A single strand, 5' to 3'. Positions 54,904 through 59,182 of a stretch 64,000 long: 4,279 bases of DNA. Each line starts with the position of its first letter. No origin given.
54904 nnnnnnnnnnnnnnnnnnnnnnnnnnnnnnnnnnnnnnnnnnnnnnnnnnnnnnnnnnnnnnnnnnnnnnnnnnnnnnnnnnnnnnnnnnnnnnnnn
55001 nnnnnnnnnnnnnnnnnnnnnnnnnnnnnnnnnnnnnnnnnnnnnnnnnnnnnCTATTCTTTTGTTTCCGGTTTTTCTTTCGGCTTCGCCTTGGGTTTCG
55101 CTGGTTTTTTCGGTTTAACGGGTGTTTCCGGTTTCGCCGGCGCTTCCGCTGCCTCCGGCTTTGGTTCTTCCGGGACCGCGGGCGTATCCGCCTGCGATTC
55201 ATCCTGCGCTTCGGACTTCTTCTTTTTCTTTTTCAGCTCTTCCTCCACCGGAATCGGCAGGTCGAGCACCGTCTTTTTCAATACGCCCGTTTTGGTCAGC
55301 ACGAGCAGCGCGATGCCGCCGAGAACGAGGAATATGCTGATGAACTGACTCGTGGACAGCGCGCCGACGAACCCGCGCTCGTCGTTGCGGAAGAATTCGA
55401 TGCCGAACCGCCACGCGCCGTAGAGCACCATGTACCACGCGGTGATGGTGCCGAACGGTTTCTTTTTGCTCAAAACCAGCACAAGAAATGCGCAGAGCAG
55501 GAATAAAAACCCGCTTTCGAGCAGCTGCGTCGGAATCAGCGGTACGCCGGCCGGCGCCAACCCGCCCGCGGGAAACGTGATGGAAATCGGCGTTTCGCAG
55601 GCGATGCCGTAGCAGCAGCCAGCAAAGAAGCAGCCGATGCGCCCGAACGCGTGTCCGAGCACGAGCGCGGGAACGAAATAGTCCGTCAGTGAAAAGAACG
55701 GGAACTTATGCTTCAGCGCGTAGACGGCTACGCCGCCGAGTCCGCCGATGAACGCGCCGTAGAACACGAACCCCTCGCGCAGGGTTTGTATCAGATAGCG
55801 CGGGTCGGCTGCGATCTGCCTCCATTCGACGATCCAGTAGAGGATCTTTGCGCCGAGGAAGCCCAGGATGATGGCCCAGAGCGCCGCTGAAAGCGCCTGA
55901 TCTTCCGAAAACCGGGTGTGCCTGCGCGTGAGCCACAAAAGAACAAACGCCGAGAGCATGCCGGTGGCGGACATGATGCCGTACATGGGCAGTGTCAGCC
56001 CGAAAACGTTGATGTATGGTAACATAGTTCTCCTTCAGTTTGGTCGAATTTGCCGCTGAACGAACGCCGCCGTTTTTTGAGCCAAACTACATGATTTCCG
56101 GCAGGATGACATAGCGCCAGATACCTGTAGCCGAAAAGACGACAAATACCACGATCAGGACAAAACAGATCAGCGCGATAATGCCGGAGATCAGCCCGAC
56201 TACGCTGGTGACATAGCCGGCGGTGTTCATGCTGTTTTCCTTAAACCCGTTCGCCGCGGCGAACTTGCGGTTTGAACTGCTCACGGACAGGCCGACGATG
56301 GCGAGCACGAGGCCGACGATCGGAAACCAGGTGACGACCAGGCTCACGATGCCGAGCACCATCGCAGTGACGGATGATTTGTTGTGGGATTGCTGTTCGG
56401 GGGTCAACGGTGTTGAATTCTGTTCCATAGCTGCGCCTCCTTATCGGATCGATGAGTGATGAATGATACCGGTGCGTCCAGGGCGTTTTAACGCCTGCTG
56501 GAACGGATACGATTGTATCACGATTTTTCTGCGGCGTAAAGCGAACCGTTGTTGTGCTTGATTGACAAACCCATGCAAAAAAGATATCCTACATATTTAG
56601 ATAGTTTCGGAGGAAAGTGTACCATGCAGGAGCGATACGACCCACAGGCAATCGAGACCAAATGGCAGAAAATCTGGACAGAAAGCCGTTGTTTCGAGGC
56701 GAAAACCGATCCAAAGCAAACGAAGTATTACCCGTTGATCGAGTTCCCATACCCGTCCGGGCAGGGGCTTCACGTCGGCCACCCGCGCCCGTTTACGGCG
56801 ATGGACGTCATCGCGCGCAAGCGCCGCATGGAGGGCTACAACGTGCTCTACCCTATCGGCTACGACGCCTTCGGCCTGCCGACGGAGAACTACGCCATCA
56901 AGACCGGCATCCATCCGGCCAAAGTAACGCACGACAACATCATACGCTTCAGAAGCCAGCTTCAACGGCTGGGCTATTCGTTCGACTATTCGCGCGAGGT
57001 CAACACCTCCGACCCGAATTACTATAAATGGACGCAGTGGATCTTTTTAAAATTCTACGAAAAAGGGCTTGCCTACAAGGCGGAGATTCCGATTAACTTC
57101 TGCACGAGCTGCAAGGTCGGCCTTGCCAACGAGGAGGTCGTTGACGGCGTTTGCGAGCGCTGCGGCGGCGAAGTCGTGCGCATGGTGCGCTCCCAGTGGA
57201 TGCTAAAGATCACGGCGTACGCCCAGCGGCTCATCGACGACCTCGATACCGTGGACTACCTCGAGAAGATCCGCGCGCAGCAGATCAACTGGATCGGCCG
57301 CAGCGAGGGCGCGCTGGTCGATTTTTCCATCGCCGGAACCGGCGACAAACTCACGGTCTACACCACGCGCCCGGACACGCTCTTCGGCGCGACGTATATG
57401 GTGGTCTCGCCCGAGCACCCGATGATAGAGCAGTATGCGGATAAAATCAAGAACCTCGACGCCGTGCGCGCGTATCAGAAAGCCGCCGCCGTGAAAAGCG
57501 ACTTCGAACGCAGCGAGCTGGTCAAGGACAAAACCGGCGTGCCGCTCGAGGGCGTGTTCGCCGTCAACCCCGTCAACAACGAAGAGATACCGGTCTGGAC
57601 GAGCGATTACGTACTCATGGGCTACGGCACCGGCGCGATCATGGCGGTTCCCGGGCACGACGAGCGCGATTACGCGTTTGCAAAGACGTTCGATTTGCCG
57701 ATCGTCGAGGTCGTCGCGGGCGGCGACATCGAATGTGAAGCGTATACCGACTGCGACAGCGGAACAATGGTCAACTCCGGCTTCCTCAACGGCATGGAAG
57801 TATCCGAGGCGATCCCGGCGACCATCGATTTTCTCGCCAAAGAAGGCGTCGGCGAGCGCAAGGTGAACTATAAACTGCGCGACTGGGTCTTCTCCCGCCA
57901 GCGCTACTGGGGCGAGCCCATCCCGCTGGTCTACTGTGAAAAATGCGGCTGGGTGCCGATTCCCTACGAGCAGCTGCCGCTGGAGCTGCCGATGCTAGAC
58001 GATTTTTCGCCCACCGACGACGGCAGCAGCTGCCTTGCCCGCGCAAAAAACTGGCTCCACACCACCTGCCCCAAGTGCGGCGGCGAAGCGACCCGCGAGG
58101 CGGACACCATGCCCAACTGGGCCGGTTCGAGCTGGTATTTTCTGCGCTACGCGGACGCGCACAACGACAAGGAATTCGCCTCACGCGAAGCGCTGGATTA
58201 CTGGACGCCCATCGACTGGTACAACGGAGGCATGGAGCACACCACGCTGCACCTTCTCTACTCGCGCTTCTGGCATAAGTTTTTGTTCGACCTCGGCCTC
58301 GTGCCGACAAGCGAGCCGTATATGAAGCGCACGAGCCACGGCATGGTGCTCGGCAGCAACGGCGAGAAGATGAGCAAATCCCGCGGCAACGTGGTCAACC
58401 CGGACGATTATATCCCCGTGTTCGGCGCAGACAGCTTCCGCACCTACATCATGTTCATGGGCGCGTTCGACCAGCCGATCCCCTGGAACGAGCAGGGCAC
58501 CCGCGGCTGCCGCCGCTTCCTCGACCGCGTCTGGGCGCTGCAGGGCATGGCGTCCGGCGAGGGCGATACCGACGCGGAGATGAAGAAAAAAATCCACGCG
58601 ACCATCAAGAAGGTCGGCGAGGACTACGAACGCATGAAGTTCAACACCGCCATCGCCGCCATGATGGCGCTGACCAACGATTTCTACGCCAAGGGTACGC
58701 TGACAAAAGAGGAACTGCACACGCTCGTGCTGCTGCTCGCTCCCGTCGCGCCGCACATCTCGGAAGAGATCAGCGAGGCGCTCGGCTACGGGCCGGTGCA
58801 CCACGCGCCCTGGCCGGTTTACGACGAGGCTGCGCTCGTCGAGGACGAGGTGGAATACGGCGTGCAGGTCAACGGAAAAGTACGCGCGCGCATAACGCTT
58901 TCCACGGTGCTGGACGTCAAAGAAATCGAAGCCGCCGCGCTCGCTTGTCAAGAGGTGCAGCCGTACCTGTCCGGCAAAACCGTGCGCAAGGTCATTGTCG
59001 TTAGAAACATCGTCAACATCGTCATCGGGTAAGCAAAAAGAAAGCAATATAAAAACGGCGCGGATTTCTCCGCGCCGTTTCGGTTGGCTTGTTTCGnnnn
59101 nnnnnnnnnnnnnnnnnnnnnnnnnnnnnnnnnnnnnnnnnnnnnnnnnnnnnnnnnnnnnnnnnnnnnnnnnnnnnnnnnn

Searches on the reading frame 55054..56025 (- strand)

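Call 58: search_protein_families(library=pfam, proteins=[window:55054-56025:-], max_evalue=0.001)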
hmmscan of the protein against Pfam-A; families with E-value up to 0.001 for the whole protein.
window:55054-56025:- (323 aa): 1 family
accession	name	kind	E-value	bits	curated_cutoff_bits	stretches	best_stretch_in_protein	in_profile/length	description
PF01790.23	LGT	-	2.3e-51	174.9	24.9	1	6-242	5-239/240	Prolipoprotein diacylglyceryl transferase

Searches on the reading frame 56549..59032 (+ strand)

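Call 58: search_protein_families(library=pfam, proteins=[window:56549-59032:+], max_evalue=0.001)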
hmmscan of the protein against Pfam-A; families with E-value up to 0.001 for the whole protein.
window:56549-59032:+ (827 aa): 6 families
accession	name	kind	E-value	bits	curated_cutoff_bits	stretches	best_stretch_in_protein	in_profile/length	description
PF13603.12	tRNA-synt_1_2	-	6.2e-59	199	25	1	247-427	2-182/185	Leucyl-tRNA synthetase, editing domain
PF00133.28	tRNA-synt_1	-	1.5e-46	159.5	22.7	2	38-246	1-221/414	tRNA synthetases class I (I, L, M and V)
PF09334.17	tRNA-synt_1g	-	2.5e-28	99.4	20.1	2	66-209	7-146/391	tRNA synthetases class I (M)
PF08264.19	Anticodon_1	-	3.8e-19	69.5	25.1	1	675-789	1-143/148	Anticodon-binding domain of tRNA ligase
PF01406.26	tRNA-synt_1e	-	1.2e-05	25.3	27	0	591-648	237-293/301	tRNA synthetases class I (C) catalytic domain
PF06906.16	DUF1272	-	0.00061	20.3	25.3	0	495-514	32-51/57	Protein of unknown function (DUF1272)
